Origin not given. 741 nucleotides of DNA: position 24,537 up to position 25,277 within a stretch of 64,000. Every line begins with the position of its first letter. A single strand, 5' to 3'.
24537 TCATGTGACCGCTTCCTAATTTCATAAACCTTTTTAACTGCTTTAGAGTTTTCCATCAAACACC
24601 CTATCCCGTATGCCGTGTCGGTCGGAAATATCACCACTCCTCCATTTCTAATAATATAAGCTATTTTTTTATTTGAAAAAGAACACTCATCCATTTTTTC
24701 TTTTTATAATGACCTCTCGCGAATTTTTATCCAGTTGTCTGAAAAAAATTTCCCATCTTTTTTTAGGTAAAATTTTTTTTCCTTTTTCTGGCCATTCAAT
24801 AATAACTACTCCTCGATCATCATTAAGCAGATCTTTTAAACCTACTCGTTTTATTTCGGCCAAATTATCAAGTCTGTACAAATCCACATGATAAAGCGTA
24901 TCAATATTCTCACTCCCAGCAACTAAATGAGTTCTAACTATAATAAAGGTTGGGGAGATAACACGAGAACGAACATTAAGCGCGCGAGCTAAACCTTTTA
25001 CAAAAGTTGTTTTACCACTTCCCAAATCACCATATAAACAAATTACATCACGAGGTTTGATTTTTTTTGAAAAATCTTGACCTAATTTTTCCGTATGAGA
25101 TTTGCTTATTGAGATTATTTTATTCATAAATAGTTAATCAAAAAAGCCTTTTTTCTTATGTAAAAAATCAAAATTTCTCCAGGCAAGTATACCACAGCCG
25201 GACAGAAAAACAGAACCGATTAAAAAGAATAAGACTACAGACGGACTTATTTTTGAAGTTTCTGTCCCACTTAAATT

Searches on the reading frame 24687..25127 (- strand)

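Call 60: search_protein_families(library=pfam, proteins=[window:24687-25127:-], max_evalue=0.0001)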
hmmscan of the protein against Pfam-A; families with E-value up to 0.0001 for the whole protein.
window:24687-25127:- (146 aa): 1 family
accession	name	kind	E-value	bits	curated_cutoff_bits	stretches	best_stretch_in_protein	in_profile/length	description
PF02367.23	TsaE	-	1.7e-37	128.6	26.6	1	8-138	3-127/128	Threonylcarbamoyl adenosine biosynthesis protein TsaE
